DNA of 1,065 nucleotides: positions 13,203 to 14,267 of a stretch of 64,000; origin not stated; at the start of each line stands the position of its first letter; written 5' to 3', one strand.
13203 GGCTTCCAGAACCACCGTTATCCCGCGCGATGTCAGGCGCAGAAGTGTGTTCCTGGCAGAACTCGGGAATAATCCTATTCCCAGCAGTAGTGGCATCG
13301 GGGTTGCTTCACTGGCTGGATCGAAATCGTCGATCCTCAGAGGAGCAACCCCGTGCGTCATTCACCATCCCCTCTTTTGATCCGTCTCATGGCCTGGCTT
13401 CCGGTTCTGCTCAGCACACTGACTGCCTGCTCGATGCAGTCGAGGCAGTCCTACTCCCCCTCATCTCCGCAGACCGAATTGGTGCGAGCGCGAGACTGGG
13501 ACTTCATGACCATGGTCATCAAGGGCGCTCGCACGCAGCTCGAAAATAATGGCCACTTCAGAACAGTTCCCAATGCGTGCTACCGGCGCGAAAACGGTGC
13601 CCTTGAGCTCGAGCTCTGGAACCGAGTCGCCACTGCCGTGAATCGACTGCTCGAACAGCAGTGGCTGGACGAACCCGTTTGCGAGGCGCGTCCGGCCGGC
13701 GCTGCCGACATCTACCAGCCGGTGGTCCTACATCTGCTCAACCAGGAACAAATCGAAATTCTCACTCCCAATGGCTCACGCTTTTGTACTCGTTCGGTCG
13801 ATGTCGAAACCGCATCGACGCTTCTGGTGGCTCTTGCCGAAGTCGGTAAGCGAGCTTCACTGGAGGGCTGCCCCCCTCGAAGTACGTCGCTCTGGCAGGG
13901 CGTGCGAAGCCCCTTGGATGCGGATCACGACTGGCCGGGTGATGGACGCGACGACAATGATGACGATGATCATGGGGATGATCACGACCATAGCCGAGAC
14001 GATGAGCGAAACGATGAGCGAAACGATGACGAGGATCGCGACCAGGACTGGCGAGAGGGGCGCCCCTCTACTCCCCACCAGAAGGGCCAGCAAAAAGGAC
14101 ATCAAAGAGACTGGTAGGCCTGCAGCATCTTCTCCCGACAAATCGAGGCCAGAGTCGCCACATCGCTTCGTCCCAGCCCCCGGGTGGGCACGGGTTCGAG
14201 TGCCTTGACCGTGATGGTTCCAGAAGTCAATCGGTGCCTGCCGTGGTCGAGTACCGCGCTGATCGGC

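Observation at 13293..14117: Strong sigma54 promoter drives a lipoprotein with an Asp/His-rich tail encoded by tandem 12-nt repeats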

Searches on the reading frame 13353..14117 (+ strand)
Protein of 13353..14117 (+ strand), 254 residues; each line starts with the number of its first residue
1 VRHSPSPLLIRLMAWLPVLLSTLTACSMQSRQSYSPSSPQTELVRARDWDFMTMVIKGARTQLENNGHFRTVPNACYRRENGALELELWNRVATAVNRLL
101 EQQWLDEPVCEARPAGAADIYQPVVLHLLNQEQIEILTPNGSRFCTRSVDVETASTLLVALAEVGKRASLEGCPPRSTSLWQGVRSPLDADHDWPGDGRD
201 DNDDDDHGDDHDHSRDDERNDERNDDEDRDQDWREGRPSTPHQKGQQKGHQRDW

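Call 8: search_protein_families(library=pfam, proteins=[window:13353-14117:+], max_evalue=0.01)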
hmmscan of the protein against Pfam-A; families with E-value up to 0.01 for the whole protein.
window:13353-14117:+ (254 aa): 0 families

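Call 9: search_protein_families(library=ncbifam, proteins=[window:13353-14117:+], max_evalue=0.01)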
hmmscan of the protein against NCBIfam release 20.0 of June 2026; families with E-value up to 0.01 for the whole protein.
window:13353-14117:+ (254 aa): 0 families

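Call 11: find_homologous_proteins(query=window:13353-14117:+, max_evalue=0.01)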
Query window:13353-14117:+ (254 aa): 10 proteins with E <= 0.01 among 913 candidates.
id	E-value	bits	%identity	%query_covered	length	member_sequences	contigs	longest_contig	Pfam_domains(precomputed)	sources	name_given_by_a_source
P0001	8.0e-172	588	100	100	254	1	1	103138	-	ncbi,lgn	-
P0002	9.7e-148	509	86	100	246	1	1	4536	-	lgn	-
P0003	1.0e-70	256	62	66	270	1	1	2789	-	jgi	jgi:hypothetical protein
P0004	4.7e-63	231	56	67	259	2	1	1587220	-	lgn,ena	-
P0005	6.6e-60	221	47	96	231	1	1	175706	-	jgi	jgi:hypothetical protein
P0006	1.6e-59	220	57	67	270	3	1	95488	-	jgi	jgi:hypothetical protein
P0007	5.9e-59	218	54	70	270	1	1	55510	-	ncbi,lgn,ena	-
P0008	3.4e-55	205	58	62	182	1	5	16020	-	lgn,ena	-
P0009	5.6e-55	205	53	65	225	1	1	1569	-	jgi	jgi:hypothetical protein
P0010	1.0e-50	191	53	61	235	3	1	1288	-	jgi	jgi:hypothetical protein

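Call 13: find_encoding_contigs(protein=P0001, flank=10000, max_places=3)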
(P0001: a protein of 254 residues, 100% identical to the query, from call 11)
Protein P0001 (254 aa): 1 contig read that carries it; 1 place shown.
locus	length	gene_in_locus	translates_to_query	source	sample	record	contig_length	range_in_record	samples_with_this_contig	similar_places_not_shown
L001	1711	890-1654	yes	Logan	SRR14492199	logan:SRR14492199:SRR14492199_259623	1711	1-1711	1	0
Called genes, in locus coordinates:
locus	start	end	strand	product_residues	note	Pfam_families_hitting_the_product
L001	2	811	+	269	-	?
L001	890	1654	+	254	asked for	-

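Call 14: find_encoding_contigs(protein=P0004, flank=10000, max_places=3)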
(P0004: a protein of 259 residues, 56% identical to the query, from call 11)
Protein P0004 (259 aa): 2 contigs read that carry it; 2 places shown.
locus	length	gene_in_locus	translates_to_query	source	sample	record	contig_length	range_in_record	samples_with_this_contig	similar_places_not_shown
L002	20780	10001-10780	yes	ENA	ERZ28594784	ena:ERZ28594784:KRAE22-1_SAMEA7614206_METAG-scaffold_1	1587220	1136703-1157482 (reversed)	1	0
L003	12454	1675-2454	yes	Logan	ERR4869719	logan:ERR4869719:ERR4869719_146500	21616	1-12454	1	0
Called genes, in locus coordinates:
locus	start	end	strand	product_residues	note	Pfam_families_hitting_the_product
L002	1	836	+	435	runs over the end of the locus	PF02812:ELFV_dehydrog_N, PF00208:ELFV_dehydrog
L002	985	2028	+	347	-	PF00534:Glycos_transf_1, PF13692:Glyco_trans_1_4, PF20706:GT4-conflict (weak)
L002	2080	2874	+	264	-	-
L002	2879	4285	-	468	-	PF00072:Response_reg, PF00158:Sigma54_activat, PF01078:Mg_chelatase (faint), PF14532:Sigma54_activ_2, PF07728:AAA_5 (weak), PF25601:AAA_lid_14, PF02954:HTH_8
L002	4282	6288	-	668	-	PF00512:HisKA, PF02518:HATPase_c, PF13589:HATPase_c_3 (weak)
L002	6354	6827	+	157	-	-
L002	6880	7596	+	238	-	PF04002:RadC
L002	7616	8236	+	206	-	PF03942:DTW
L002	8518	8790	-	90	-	-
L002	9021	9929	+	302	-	-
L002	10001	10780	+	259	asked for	-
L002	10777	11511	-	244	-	PF01553:Acyltransferase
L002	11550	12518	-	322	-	PF16683:TGase_elicitor (weak)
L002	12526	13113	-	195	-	-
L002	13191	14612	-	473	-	PF00072:Response_reg, PF00158:Sigma54_activat, PF14532:Sigma54_activ_2, PF07724:AAA_2 (weak), PF00004:AAA, PF07728:AAA_5, PF25601:AAA_lid_14, PF02954:HTH_8, +3 more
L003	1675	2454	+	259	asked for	-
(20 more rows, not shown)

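Call 15: find_encoding_contigs(protein=P0005, flank=10000, max_places=3)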
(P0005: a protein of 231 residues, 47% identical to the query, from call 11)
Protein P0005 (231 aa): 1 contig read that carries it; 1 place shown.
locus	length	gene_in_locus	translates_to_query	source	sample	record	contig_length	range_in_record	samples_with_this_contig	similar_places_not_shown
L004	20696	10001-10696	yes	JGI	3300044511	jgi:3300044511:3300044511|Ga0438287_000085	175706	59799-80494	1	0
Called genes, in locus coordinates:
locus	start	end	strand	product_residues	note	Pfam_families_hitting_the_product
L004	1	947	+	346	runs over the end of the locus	PF00534:Glycos_transf_1, PF13692:Glyco_trans_1_4, PF20706:GT4-conflict (weak)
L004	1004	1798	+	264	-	-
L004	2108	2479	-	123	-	-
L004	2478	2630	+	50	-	-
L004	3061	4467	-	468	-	PF00072:Response_reg, PF00158:Sigma54_activat, PF01078:Mg_chelatase (faint), PF14532:Sigma54_activ_2, PF07728:AAA_5 (faint), PF25601:AAA_lid_14, PF02954:HTH_8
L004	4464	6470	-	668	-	PF00512:HisKA, PF02518:HATPase_c, PF13589:HATPase_c_3 (weak)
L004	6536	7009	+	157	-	-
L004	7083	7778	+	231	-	PF04002:RadC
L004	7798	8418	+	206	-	PF03942:DTW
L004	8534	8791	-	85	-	-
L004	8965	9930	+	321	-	-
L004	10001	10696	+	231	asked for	-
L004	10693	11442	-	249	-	PF01553:Acyltransferase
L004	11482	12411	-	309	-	PF16683:TGase_elicitor (weak)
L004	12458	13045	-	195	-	-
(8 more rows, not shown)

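Call 16: find_encoding_contigs(protein=P0006, flank=10000, max_places=2)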
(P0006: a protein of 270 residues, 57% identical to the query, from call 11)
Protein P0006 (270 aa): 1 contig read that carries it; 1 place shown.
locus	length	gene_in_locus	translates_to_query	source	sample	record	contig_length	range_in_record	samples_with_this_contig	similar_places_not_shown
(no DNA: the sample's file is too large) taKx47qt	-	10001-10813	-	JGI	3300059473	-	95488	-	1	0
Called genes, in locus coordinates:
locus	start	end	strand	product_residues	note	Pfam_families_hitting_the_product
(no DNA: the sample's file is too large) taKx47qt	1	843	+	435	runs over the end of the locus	PF02812:ELFV_dehydrog_N, PF00208:ELFV_dehydrog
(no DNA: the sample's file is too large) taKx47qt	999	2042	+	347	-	PF00534:Glycos_transf_1, PF13692:Glyco_trans_1_4, PF20706:GT4-conflict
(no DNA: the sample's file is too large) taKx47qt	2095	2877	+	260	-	-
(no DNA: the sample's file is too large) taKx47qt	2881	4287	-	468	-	PF00072:Response_reg, PF00158:Sigma54_activat, PF13191:AAA_16 (faint), PF14532:Sigma54_activ_2, PF07728:AAA_5 (weak), PF01078:Mg_chelatase (weak), PF25601:AAA_lid_14, PF02954:HTH_8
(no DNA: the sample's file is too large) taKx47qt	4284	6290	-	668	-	PF00512:HisKA, PF02518:HATPase_c, PF13589:HATPase_c_3 (weak)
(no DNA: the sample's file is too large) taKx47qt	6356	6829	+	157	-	-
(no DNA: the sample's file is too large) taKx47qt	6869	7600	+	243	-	PF04002:RadC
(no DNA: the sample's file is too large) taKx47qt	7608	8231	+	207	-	PF03942:DTW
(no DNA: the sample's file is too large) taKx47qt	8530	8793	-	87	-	-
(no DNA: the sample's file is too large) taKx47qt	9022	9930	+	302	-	-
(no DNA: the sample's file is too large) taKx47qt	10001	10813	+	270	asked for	-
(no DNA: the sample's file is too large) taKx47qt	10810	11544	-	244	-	PF01553:Acyltransferase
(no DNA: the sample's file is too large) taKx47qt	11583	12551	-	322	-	PF16683:TGase_elicitor (weak)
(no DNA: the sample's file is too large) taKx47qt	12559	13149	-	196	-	-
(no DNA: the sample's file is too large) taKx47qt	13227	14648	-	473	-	PF00072:Response_reg, PF00158:Sigma54_activat, PF13191:AAA_16 (weak), PF14532:Sigma54_activ_2, PF00004:AAA, PF07728:AAA_5, PF25601:AAA_lid_14, PF02954:HTH_8, +2 more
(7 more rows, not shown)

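Call 17: find_encoding_contigs(protein=P0007, flank=10000, max_places=2)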
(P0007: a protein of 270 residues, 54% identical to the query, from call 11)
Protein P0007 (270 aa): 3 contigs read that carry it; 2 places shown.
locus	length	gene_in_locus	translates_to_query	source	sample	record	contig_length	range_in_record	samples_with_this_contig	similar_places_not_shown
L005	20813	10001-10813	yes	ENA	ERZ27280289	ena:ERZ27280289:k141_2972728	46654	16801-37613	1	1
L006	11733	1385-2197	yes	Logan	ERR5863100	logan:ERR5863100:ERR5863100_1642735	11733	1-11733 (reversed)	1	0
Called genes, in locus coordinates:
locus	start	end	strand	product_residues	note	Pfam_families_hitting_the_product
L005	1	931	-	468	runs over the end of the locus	PF00072:Response_reg, PF00158:Sigma54_activat, PF14532:Sigma54_activ_2, PF00004:AAA (faint), PF07728:AAA_5 (weak), PF01078:Mg_chelatase (weak), PF25601:AAA_lid_14, PF02954:HTH_8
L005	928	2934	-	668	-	PF00512:HisKA, PF02518:HATPase_c, PF13589:HATPase_c_3 (weak)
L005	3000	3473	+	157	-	-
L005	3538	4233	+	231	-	PF04002:RadC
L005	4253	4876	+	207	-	PF03942:DTW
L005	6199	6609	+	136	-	PF00072:Response_reg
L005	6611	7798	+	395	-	PF08448:PAS_4 (faint), PF00512:HisKA, PF02518:HATPase_c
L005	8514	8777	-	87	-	-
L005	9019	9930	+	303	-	-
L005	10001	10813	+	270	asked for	-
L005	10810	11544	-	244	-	PF01553:Acyltransferase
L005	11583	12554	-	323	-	PF16683:TGase_elicitor (weak)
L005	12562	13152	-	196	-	-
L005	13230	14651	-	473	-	PF00072:Response_reg, PF00158:Sigma54_activat, PF13191:AAA_16 (weak), PF14532:Sigma54_activ_2, PF00004:AAA, PF07728:AAA_5, PF25601:AAA_lid_14, PF02954:HTH_8, +2 more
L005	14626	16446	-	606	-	PF00512:HisKA, PF02518:HATPase_c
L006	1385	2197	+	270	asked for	-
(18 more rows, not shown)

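Call 18: find_encoding_contigs(protein=P0002, flank=10000, max_places=2)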
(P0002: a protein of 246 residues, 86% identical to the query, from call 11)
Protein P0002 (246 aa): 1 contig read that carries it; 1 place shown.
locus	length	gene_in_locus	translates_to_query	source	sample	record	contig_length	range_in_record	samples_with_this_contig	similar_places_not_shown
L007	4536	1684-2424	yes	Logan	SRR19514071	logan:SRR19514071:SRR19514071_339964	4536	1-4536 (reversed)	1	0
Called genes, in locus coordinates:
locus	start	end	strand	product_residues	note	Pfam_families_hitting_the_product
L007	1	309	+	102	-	?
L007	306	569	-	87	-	-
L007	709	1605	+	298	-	-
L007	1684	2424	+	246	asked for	-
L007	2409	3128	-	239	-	PF01553:Acyltransferase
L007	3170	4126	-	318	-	PF16683:TGase_elicitor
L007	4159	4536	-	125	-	?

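Call 19: find_encoding_contigs(protein=P0008, flank=10000, max_places=2)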
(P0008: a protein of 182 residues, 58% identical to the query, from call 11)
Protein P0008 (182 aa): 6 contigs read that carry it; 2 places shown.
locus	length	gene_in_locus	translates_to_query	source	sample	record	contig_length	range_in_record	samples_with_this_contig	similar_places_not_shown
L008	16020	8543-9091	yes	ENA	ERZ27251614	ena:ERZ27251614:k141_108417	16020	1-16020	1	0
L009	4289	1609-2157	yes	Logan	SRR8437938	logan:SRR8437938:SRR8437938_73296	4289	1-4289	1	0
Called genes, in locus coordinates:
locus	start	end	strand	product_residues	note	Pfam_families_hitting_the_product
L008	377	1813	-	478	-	PF00072:Response_reg, PF01078:Mg_chelatase (faint), PF00158:Sigma54_activat, PF14532:Sigma54_activ_2, PF07728:AAA_5 (weak), PF25601:AAA_lid_14, PF02954:HTH_8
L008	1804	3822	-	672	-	PF00512:HisKA, PF02518:HATPase_c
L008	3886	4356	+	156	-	-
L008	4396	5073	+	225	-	PF04002:RadC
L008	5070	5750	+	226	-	PF03942:DTW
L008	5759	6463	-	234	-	PF00149:Metallophos, PF12850:Metallophos_2 (weak)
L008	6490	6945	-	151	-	PF00027:cNMP_binding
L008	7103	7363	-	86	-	-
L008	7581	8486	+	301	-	-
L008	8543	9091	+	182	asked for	-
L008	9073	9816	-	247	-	PF01553:Acyltransferase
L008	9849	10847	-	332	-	PF16683:TGase_elicitor (weak)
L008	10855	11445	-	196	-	-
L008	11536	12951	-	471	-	PF00072:Response_reg, PF00158:Sigma54_activat, PF13191:AAA_16 (weak), PF14532:Sigma54_activ_2, PF00004:AAA, PF07728:AAA_5, PF25601:AAA_lid_14, PF02954:HTH_8, +1 more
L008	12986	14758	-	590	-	PF00512:HisKA, PF02518:HATPase_c (weak)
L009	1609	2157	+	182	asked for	-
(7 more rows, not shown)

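Call 20: find_encoding_contigs(protein=P0003, flank=10000, max_places=2)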
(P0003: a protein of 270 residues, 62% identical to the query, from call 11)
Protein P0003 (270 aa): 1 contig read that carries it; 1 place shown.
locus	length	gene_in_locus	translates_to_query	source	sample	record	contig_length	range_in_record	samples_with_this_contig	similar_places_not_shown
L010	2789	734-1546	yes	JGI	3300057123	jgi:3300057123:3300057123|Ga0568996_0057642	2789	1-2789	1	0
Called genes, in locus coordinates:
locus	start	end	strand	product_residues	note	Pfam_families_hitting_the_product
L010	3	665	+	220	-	?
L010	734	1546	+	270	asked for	-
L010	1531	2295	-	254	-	PF01553:Acyltransferase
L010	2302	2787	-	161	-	?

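Call 23: find_related_loci(query=A1, collection=genome_contigs, flank=5000)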
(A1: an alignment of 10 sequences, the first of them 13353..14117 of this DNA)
Query A1 (254 aa) in genome_contigs; peptide patterns used: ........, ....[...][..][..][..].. (x = any residue, [..] = any of these).
23 stretches matched a pattern; 5 encode a relative of the query (tblastn E <= 1e-3); 5 distinct loci.
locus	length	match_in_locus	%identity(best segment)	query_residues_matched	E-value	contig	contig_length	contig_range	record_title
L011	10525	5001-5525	54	18-194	1e-60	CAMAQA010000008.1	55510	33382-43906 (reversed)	MAG: Bacteriovorax stolpii isolate AE-24oct19-148 genome assembly, contig: AE-24oct19-C501, whole genome shotgun sequenc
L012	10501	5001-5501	57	26-194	3e-59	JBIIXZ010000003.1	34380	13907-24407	MAG: Bdellovibrionia bacterium isolate ME2005-08-16_3300042507_group2_bin195 Rohwer_bin1130_scaffold_507_c1, whole genom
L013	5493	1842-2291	55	25-174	5e-55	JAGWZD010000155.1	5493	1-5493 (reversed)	MAG: Bdellovibrionales bacterium isolate REEB505 contig-150_25826, whole genome shotgun sequence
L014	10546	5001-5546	46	14-201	2e-49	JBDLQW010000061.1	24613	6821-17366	MAG: Pseudomonadota bacterium isolate icacos_2019_sw_WHONDRS-S19S_0094_B_bin.126 scaffold_323799, whole genome shotgun s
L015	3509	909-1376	37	18-174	1e-32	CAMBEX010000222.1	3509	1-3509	MAG: Bdellovibrio sp. ZAP7 isolate TH-11nov19-265 genome assembly, contig: TH-11nov19-C66590, whole genome shotgun seque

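Call 30: search_protein_representatives(alignment_id=A1)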
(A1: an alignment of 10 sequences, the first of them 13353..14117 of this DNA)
Query: 10 sequences, 249 profile positions. Proteins with E-value up to 0.001 (for the whole library): 130; up to 1e-10: 63; up to 1e-30: 5. The best 130 are listed.
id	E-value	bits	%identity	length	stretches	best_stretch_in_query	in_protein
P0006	7.2e-119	412.3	-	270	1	1-249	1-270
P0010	2.3e-97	341.8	-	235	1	14-247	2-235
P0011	1.6e-57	211.3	-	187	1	19-180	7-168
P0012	6.0e-54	199.6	-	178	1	8-171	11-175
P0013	5.8e-39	150.5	-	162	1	12-172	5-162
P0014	1.5e-30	122.9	-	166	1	13-170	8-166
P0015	8.0e-24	100.9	-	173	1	15-170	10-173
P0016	8.8e-24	100.8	-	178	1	15-170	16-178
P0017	7.3e-23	97.8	-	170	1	17-170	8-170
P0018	5.3e-22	95.0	-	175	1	10-173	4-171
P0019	2.3e-21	92.9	-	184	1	12-172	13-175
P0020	7.8e-20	87.9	-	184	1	2-171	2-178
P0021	2.8e-19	86.1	-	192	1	38-172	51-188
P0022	3.3e-19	85.8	-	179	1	35-172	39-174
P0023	1.0e-17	81.0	-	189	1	7-173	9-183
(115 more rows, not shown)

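Call 31: predict_structure(alignment_id=A1)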
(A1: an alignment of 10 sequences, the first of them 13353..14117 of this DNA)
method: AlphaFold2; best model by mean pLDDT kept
length: 254 residues; sequences in the alignment: 10
mean_pLDDT: 65.9   pTM: 0.49
mean pLDDT of the five models: 65.9, 64.7, 64.1, 63.8, 63.5
residues with pLDDT >= 90: 59; 70-90: 54; 50-70: 43; < 50: 98
segments of 3 or more residues with pLDDT < 50: 32-44, 74-78, 173-210, 214-237, 242-252
pLDDT, mean of each block of 10 residues (from residue 1): 53 58 49 43 60 84 86 56 82 91 91 90 91 91 93 94 82 48 43 42 48 45 43 46 46 47
secondary structure, 60 per line:
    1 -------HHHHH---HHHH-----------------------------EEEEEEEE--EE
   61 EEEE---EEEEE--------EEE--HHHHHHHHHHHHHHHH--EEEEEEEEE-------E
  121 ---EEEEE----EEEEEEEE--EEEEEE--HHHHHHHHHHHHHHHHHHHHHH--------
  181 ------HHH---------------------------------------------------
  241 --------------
elements in order: H8-12 H16-19 E49-56 E59-64 E68-72 E81-83 H86-101 E104-112 E124-128 E133-140 E143-148 H151-172

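Call 41: fold_search(model_id=the predicted structure, library=pdb)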
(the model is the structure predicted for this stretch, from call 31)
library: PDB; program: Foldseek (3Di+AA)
matches with E <= 10: 454; with E <= 0.001: 0
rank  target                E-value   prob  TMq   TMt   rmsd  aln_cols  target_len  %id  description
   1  1rk8_B                2.0e-02  0.75  0.22  0.36   7.1       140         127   13  Structure of the cytosolic protein PYM bound to the Mago-Y14 core of the exon junction complex (released 2004-04-13)
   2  8i53_MODEL_1_A        4.1e-02  0.25  0.13  0.26  14.5       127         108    5  Solution structure of the PH domain from the Tfb1 subunit of fission yeast TFIIH (released 2023-11-01)
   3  2x1g_B                5.3e-02  0.54  0.22  0.33   8.1       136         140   15  Crystal structure of Importin13 - Mago-Y14 complex (released 2010-02-16)
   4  4chm_C                6.7e-02  0.09  0.14  0.17  15.0       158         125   11  Structure of Inner Membrane Complex (IMC) Sub-compartment Protein 1 (ISP1) from Toxoplasma gondii (released 2014-04-09)
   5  9y9z_50               8.6e-02  0.08  0.10  0.10  14.5       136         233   13  Cryo-EM structure of conoid fiber from Toxoplasma gondii (24-nm repeat) (released 2025-12-03)
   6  1b9n_B                1.2e-01  0.06  0.09  0.09  19.3       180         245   13  REGULATOR FROM ESCHERICHIA COLI (released 2000-03-15)
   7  6nxf_A                2.2e-01  0.08  0.12  0.20  15.8       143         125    9  Crystal structure of mouse REC114 PH domain in complex with ANKRD31 C terminus (released 2019-04-24)
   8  7fdp_A                2.7e-01  0.09  0.12  0.09   9.9       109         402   16  Crystal structure of PirB insecticidal protein from Photorhabdus akhurstii (released 2022-07-20)
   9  5exv_C                2.7e-01  0.05  0.09  0.12  15.6       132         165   11  Crystal structure of heme binding protein HutX from Vibrio cholerae (released 2016-07-13)
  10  2r0d_B                3.6e-01  0.05  0.12  0.10  13.0       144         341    8  Crystal Structure of Autoinhibited Form of Grp1 Arf GTPase Exchange Factor (released 2007-12-04)
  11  5dms_A                4.1e-01  0.06  0.12  0.13  16.7       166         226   10  Mouse Polo-box domain and Emi2 (169-177) (released 2015-10-28)
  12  6cb0_B                4.9e-01  0.06  0.12  0.10  12.6       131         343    7  Crystal Structure of the FAK FERM domain (released 2019-02-06)
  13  1n1s                  4.9e-01  0.04  0.12  0.06  13.2       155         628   10  Trypanosoma rangeli sialidase (released 2003-01-07)
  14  9cnz_B                5.2e-01  0.08  0.12  0.09  12.0        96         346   17  Structure of BAM complexed with PTB2 ligand in detergent (released 2024-12-25)
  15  7tt2_B                5.2e-01  0.08  0.12  0.09  13.7       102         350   18  BamABCDE bound to substrate EspP class 3 (released 2022-03-30)
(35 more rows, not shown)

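Call 42: find_related_loci(query=A1, collection=metagenome_contigs, flank=4000)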
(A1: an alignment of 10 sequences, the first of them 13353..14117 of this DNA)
Query A1 (254 aa) in metagenome_contigs; peptide patterns used: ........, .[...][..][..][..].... (x = any residue, [..] = any of these).
85 stretches matched a pattern; 3 encode a relative of the query (tblastn E <= 1e-3); 3 distinct loci.
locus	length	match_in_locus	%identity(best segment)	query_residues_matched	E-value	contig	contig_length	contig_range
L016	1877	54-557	56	11-181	2e-60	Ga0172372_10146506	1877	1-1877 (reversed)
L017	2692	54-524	58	24-180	6e-58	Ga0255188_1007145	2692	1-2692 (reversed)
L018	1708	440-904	53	20-174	8e-55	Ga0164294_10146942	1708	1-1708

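Call 60: search_protein_families(library=pfam, alignment_id=A6, max_evalue=0.01)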
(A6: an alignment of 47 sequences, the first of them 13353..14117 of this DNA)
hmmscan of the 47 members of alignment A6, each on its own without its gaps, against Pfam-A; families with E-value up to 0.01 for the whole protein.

A. member 1, window:13353-14117:+ (254 aa): 0 families

B. families by the number of members that match (of 47 scanned): 2 families
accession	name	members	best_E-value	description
PF02337.22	Gag_p10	1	0.0026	Retroviral GAG p10 protein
PF02219.23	MTHFR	1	0.0052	Methylenetetrahydrofolate reductase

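Call 61: search_solved_structures(query=A6, max_evalue=1)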
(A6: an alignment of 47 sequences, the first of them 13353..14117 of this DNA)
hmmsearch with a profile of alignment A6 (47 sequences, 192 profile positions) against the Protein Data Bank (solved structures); distinct sequences matched with E-value up to 1: 1.
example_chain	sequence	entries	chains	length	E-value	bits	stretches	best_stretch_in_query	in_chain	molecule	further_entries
6all_A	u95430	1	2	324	0.6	12.8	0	13-54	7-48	Fe(3+)-citrate-binding protein yfmC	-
